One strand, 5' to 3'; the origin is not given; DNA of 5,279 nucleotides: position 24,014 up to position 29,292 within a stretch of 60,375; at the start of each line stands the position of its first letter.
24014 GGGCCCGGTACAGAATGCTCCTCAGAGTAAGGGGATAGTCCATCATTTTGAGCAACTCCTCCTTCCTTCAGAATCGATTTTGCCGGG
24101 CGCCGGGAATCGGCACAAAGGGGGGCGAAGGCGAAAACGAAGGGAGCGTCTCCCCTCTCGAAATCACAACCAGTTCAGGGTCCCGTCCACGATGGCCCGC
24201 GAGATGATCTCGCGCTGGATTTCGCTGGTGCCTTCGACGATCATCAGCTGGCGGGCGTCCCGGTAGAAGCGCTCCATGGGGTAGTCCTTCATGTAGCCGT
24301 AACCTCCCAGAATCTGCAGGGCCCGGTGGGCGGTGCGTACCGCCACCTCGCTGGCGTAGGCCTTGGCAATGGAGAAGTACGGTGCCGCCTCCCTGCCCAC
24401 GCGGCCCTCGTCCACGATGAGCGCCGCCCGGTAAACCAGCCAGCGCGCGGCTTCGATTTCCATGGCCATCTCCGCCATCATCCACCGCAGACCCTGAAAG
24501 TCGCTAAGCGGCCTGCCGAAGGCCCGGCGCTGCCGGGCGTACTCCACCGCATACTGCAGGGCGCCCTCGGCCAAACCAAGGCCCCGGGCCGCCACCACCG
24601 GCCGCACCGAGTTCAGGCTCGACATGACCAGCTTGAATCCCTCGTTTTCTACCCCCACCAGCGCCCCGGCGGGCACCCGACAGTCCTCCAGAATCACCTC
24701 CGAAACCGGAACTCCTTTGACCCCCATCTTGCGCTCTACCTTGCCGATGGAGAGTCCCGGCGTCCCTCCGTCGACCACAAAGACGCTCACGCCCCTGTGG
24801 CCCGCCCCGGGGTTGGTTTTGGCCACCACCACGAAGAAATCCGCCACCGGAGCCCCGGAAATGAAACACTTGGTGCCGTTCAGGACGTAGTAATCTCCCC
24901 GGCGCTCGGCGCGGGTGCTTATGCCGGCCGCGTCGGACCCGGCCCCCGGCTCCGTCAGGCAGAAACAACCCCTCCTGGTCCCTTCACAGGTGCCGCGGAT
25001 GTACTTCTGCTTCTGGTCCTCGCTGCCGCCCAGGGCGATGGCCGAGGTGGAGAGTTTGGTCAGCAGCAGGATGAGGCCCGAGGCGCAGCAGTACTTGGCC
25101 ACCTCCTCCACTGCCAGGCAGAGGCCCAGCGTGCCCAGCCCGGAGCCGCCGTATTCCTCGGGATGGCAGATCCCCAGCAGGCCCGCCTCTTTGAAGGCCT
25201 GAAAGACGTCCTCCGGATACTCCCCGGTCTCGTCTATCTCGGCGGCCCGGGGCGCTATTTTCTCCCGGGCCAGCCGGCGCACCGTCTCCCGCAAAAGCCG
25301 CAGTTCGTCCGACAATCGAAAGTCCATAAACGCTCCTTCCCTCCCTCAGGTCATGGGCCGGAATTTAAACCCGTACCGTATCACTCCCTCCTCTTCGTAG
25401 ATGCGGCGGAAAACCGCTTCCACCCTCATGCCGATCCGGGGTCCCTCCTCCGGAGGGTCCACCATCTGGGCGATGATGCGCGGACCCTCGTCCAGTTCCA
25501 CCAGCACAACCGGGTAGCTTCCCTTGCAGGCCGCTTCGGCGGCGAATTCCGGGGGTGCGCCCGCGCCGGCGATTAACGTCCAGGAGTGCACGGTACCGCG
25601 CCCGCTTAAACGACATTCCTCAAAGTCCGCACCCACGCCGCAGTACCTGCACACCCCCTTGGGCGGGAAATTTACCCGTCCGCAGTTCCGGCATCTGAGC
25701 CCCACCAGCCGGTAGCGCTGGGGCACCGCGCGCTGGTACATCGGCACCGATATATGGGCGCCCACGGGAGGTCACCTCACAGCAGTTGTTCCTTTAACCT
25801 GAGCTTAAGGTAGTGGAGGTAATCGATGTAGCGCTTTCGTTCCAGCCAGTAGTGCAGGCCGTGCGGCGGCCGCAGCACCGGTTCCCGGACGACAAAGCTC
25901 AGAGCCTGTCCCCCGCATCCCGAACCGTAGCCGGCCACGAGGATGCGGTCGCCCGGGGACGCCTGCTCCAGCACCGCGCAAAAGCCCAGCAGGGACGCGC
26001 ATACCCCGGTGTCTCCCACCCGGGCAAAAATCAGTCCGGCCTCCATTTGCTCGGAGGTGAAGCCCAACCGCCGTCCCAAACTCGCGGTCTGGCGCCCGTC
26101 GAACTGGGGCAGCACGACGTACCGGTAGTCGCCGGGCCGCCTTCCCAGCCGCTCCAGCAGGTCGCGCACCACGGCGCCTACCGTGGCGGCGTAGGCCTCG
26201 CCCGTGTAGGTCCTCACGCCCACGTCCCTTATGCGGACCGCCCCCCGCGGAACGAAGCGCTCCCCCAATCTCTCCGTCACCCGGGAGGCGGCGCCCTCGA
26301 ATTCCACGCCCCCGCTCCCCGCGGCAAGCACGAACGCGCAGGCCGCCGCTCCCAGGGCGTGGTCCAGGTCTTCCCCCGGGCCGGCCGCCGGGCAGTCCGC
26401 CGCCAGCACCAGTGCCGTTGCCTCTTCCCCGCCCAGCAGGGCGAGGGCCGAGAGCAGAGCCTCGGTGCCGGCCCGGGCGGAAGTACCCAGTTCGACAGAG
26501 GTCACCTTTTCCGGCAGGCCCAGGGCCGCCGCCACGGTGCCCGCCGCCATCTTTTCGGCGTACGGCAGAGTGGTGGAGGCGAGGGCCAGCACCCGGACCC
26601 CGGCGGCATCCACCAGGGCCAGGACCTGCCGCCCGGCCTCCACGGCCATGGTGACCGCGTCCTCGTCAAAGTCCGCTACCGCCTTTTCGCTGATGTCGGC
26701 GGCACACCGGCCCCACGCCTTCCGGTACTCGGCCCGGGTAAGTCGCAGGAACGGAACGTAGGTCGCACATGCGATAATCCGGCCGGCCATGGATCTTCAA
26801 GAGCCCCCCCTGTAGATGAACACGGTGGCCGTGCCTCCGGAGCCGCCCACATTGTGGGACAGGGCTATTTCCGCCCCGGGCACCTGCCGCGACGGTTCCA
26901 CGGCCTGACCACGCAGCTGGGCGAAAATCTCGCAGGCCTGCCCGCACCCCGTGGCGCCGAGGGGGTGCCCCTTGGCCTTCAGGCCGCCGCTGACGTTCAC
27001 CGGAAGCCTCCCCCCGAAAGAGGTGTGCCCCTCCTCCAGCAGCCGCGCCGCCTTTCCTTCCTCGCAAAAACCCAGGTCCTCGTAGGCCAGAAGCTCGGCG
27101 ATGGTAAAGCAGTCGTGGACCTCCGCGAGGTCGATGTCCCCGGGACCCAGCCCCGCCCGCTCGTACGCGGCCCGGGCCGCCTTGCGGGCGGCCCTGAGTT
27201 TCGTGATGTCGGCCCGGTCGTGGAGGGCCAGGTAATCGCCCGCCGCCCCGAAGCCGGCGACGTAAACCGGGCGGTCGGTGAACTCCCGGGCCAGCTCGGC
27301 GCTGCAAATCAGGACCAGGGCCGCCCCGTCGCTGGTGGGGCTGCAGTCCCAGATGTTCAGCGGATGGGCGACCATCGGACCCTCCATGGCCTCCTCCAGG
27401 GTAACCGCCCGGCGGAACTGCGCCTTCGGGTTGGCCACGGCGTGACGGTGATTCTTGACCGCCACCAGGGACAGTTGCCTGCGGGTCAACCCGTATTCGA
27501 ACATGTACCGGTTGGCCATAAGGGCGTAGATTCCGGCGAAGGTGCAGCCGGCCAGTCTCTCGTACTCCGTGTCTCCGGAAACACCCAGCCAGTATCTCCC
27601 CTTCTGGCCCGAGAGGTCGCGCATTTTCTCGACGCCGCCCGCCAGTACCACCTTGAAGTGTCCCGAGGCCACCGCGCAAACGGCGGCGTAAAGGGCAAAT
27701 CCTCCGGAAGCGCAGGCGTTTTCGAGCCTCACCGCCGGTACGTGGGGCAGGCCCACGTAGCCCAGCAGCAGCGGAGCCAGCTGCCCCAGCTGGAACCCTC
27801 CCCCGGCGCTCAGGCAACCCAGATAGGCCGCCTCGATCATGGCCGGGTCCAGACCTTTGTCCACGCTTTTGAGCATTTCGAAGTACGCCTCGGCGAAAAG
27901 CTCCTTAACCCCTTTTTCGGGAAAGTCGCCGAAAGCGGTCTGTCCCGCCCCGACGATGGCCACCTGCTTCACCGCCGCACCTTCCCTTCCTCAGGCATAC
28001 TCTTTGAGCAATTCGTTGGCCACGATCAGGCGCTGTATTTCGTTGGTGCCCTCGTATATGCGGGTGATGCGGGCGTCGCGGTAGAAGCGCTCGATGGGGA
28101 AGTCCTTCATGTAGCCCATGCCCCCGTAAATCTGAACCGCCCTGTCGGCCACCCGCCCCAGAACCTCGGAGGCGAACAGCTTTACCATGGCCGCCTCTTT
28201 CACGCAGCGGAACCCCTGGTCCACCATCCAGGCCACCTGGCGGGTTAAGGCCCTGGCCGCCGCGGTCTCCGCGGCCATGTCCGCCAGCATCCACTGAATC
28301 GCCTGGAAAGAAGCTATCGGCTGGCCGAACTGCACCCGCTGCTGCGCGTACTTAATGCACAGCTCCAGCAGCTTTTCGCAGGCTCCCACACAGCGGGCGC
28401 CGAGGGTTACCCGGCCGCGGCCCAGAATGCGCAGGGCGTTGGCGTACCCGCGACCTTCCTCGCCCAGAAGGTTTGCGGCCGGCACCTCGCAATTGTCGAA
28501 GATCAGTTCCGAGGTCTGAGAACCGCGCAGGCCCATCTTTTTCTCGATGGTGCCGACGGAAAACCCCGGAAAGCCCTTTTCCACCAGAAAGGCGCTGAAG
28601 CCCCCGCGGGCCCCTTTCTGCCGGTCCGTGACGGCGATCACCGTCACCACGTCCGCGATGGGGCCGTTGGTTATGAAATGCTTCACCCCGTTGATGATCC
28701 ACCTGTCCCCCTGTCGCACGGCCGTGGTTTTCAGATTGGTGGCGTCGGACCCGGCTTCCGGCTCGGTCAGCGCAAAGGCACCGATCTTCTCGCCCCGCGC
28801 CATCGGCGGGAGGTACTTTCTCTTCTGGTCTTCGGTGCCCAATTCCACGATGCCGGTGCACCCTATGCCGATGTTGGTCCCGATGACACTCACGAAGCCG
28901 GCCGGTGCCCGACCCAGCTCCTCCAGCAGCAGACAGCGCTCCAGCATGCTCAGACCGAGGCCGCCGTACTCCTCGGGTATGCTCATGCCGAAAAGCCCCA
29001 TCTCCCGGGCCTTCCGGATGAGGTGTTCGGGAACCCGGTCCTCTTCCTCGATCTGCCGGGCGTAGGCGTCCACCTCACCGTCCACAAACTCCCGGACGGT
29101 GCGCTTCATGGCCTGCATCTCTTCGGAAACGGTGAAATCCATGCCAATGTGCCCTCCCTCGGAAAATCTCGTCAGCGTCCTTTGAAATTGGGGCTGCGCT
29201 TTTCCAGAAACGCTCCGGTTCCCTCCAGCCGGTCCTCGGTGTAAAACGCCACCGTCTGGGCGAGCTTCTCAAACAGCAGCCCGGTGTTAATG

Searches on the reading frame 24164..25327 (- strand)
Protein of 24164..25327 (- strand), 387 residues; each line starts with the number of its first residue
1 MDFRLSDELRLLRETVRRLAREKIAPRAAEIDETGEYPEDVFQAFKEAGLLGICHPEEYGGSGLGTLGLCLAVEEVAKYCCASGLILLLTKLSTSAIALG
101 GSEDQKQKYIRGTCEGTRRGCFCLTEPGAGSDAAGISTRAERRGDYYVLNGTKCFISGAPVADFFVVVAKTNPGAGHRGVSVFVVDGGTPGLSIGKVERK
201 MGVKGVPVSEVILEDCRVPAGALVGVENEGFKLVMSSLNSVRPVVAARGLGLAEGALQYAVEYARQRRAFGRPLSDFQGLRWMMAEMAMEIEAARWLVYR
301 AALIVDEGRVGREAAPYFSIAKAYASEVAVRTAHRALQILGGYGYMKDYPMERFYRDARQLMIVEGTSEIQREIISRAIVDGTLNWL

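Call 65: search_protein_families(library=pfam, proteins=[window:24164-25327:-], max_evalue=0.00001)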
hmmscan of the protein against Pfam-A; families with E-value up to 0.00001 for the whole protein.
window:24164-25327:- (387 aa): 4 families
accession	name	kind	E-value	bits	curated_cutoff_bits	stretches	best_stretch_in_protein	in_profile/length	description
PF00441.29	Acyl-CoA_dh_1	-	2.8e-50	170.8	22.4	1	228-379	1-149/150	Acyl-CoA dehydrogenase, C-terminal domain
PF02771.21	Acyl-CoA_dh_N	-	3e-32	111.8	22.9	1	6-116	1-112/113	Acyl-CoA dehydrogenase, N-terminal domain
PF02770.24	Acyl-CoA_dh_M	-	3.4e-30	104.5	33.3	1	121-216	1-97/97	Acyl-CoA dehydrogenase, middle domain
PF08028.16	Acyl-CoA_dh_2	-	5.8e-22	78.9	22.7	1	245-360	3-125/134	Acyl-CoA dehydrogenase, C-terminal domain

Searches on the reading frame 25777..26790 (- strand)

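Call 65: search_protein_families(library=pfam, proteins=[window:25777-26790:-], max_evalue=0.00001)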
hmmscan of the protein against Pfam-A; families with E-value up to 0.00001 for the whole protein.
window:25777-26790:- (337 aa): 1 family
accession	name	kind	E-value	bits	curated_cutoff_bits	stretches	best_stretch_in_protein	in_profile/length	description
PF08541.16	ACP_syn_III_C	-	2.4e-07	31.3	26.6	1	212-293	1-82/90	3-Oxoacyl-[acyl-carrier-protein (ACP)] synthase III C terminal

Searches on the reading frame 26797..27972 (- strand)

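Call 65: search_protein_families(library=pfam, proteins=[window:26797-27972:-], max_evalue=0.00001)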
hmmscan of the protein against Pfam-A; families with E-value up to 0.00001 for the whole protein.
window:26797-27972:- (391 aa): 3 families
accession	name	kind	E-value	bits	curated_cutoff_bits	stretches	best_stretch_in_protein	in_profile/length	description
PF22691.2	Thiolase_C_1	-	1.1e-46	158.5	28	1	243-387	2-142/144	Thiolase C-terminal domain-like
PF00108.29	Thiolase_N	-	4.7e-26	92.1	26.4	1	4-225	1-259/260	Thiolase, N-terminal domain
PF02803.24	Thiolase_C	-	9.5e-11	41.8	27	1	264-355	26-99/123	Thiolase, C-terminal domain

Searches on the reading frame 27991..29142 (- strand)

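Call 65: search_protein_families(library=pfam, proteins=[window:27991-29142:-], max_evalue=0.00001)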
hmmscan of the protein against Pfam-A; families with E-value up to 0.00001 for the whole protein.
window:27991-29142:- (383 aa): 5 families
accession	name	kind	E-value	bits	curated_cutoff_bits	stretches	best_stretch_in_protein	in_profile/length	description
PF00441.29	Acyl-CoA_dh_1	-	4.6e-52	176.6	22.4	1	230-378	1-149/150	Acyl-CoA dehydrogenase, C-terminal domain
PF02771.21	Acyl-CoA_dh_N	-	5.8e-37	126.9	22.9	1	6-118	1-113/113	Acyl-CoA dehydrogenase, N-terminal domain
PF02770.24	Acyl-CoA_dh_M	-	6.9e-31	106.7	33.3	1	122-218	1-97/97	Acyl-CoA dehydrogenase, middle domain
PF08028.16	Acyl-CoA_dh_2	-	4.4e-21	76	22.7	1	246-367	2-133/134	Acyl-CoA dehydrogenase, C-terminal domain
PF22924.1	ACOX_C_alpha1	-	3.5e-06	27.4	27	0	244-378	8-168/169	Acyl-CoA oxidase, C-alpha1 domain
